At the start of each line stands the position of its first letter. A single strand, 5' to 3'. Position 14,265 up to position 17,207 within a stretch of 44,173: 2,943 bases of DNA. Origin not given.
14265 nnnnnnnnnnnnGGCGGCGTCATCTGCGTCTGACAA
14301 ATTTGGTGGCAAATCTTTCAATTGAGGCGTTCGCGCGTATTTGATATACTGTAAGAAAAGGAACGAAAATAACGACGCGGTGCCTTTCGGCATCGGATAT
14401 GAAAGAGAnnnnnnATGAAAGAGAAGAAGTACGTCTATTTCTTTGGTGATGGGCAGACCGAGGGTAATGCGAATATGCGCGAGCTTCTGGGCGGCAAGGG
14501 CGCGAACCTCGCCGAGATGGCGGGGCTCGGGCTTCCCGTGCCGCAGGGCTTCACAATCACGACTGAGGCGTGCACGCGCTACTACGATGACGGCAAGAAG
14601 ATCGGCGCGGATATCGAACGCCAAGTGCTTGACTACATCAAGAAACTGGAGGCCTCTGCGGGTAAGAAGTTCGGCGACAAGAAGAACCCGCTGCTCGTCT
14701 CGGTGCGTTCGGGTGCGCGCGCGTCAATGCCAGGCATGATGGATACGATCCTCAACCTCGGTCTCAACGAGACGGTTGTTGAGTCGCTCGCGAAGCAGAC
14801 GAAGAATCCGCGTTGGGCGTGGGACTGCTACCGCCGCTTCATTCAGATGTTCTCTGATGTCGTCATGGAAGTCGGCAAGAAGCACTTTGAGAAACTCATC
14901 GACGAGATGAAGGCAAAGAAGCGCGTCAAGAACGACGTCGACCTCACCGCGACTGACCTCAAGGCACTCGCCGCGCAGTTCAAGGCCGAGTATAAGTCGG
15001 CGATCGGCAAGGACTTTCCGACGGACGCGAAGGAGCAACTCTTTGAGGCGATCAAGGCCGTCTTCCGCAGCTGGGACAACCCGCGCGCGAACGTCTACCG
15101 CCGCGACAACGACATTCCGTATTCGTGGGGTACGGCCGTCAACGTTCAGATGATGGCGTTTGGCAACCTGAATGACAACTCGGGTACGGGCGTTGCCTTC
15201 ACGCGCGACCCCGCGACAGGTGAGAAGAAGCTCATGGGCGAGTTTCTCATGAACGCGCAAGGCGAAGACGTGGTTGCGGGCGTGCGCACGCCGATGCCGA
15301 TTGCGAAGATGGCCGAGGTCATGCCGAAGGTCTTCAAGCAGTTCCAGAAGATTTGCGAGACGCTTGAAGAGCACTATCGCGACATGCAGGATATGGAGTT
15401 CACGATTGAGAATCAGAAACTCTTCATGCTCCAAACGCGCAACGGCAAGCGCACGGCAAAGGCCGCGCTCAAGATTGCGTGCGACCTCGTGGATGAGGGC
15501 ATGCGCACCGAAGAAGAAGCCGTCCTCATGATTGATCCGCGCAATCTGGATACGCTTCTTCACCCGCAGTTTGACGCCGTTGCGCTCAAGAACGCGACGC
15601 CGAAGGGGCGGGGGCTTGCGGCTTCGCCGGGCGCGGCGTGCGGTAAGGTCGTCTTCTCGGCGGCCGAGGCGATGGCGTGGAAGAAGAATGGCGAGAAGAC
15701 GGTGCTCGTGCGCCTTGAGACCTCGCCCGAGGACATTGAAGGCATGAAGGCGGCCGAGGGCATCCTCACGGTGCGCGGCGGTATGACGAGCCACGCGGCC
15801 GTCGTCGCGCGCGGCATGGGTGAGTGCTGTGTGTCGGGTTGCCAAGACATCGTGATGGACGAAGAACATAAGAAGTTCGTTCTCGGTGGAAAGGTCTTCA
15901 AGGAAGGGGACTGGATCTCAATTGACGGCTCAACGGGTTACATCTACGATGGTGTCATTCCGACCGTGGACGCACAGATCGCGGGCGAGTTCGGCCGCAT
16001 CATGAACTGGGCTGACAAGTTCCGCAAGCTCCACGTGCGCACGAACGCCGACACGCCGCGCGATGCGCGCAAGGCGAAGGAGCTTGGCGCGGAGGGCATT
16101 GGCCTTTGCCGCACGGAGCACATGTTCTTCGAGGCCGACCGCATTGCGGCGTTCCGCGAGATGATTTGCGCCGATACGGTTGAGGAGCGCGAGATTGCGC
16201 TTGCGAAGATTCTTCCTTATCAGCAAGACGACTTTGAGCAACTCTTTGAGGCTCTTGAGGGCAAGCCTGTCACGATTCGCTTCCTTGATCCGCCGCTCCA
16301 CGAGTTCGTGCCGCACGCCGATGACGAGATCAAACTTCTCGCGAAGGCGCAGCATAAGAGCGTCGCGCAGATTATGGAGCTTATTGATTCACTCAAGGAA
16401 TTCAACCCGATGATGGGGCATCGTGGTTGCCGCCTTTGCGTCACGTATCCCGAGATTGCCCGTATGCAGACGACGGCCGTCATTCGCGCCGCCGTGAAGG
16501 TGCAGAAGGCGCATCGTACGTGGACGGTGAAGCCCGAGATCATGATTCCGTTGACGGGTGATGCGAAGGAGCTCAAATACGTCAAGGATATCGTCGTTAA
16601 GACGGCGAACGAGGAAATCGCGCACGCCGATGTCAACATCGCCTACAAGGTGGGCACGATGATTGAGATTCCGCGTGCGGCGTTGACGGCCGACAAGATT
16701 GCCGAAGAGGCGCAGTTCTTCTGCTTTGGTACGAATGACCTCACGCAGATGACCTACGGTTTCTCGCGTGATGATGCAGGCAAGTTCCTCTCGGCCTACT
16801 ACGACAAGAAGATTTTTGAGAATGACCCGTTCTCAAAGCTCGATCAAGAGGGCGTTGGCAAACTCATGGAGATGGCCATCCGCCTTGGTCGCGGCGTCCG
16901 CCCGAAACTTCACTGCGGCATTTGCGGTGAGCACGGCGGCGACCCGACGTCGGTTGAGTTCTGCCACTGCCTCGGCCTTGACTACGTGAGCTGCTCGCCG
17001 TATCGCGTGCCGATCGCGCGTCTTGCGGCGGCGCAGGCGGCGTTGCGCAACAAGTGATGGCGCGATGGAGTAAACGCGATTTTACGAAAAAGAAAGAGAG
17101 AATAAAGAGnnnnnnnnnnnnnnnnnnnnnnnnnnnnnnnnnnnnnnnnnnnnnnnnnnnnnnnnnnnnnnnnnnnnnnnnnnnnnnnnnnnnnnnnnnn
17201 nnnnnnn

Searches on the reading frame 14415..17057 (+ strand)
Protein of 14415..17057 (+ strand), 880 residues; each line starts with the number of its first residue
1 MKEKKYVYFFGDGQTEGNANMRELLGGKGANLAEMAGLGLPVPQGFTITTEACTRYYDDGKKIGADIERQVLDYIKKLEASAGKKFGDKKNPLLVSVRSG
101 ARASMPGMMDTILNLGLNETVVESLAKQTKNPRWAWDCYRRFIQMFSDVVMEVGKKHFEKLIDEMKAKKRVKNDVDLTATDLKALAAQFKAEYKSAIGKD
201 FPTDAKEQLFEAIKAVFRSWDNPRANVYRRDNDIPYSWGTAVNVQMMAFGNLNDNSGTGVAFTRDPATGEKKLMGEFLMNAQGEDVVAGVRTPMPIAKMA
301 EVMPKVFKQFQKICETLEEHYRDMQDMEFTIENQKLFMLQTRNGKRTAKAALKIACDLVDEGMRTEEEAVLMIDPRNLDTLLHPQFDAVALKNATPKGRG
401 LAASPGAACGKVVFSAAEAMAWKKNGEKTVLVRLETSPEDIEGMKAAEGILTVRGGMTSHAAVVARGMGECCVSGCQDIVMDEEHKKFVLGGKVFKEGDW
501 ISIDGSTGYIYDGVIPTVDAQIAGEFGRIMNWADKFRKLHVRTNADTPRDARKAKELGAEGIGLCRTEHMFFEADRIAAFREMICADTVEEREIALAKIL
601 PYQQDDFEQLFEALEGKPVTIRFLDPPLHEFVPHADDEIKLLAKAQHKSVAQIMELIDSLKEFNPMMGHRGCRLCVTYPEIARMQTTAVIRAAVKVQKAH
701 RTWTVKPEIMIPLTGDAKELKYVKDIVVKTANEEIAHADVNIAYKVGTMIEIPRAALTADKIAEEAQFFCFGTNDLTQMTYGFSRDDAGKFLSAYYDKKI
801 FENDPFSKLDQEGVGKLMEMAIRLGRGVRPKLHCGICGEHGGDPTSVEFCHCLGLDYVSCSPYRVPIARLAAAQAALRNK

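Call 38: find_encoding_contigs(protein=window:14415-17057:+, flank=1500, max_places=10)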
Protein window:14415-17057:+ (880 aa): 8 contigs read that carry it; 8 places shown.
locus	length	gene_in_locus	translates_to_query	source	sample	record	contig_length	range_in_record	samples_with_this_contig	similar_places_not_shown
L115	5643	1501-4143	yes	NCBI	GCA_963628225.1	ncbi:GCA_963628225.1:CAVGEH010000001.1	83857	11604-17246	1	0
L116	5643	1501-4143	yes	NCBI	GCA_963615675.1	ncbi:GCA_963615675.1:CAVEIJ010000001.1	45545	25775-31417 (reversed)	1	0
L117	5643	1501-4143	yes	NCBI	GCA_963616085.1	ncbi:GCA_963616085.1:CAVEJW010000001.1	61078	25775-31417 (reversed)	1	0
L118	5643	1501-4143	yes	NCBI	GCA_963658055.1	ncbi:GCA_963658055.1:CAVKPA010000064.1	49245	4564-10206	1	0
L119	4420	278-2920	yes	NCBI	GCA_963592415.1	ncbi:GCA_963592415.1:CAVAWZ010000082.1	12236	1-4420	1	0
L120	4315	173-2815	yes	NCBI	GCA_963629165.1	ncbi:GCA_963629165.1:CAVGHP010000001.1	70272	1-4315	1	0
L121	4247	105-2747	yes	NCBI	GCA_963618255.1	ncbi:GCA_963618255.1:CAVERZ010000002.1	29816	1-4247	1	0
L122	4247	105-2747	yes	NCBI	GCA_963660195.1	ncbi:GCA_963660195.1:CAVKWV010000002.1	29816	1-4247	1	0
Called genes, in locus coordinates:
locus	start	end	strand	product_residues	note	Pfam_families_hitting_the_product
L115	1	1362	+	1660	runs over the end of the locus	PF11974:bMG3, PF01835:MG2, PF17972:bMG5, PF17962:bMG6, PF07703:A2M_BRD, PF00207:A2M, PF17973:bMG10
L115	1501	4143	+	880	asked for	PF01326:PPDK_N, PF00391:PEP-utilizers, PF02896:PEP-utilizers_C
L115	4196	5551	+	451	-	PF02878:PGM_PMM_I, PF02879:PGM_PMM_II, PF02880:PGM_PMM_III, PF00408:PGM_PMM_IV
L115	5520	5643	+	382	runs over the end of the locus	PF00515:TPR_1 (faint), PF07719:TPR_2 (faint), PF13181:TPR_8 (faint), PF13414:TPR_11 (faint), PF13428:TPR_14 (faint), PF13432:TPR_16 (weak), PF23914:TPR_CcmH_CycH (faint), PF14559:TPR_19 (faint), +1 more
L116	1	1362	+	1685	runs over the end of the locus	PF11974:bMG3, PF01835:MG2, PF17972:bMG5, PF17962:bMG6, PF07703:A2M_BRD, PF00207:A2M, PF17973:bMG10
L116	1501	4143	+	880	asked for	PF01326:PPDK_N, PF00391:PEP-utilizers, PF02896:PEP-utilizers_C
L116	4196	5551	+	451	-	PF02878:PGM_PMM_I, PF02879:PGM_PMM_II, PF02880:PGM_PMM_III, PF00408:PGM_PMM_IV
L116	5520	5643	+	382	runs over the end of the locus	PF00515:TPR_1 (faint), PF07719:TPR_2 (faint), PF13181:TPR_8 (faint), PF13414:TPR_11 (faint), PF13428:TPR_14 (faint), PF13432:TPR_16 (weak), PF23914:TPR_CcmH_CycH (faint), PF14559:TPR_19 (faint), +1 more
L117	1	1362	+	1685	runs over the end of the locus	PF11974:bMG3, PF01835:MG2, PF17972:bMG5, PF17962:bMG6, PF07703:A2M_BRD, PF00207:A2M, PF17973:bMG10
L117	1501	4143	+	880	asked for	PF01326:PPDK_N, PF00391:PEP-utilizers, PF02896:PEP-utilizers_C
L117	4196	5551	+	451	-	PF02878:PGM_PMM_I, PF02879:PGM_PMM_II, PF02880:PGM_PMM_III, PF00408:PGM_PMM_IV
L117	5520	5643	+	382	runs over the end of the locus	PF00515:TPR_1 (faint), PF07719:TPR_2 (faint), PF13181:TPR_8 (faint), PF13414:TPR_11 (faint), PF13428:TPR_14 (faint), PF13432:TPR_16 (weak), PF23914:TPR_CcmH_CycH (faint), PF14559:TPR_19 (faint), +1 more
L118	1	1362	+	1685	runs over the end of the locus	PF11974:bMG3, PF01835:MG2, PF17972:bMG5, PF17962:bMG6, PF07703:A2M_BRD, PF00207:A2M, PF17973:bMG10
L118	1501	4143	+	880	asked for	PF01326:PPDK_N, PF00391:PEP-utilizers, PF02896:PEP-utilizers_C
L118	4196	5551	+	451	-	PF02878:PGM_PMM_I, PF02879:PGM_PMM_II, PF02880:PGM_PMM_III, PF00408:PGM_PMM_IV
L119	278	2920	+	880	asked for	PF01326:PPDK_N, PF00391:PEP-utilizers, PF02896:PEP-utilizers_C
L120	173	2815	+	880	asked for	PF01326:PPDK_N, PF00391:PEP-utilizers, PF02896:PEP-utilizers_C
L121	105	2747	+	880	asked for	PF01326:PPDK_N, PF00391:PEP-utilizers, PF02896:PEP-utilizers_C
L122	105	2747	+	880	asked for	PF01326:PPDK_N, PF00391:PEP-utilizers, PF02896:PEP-utilizers_C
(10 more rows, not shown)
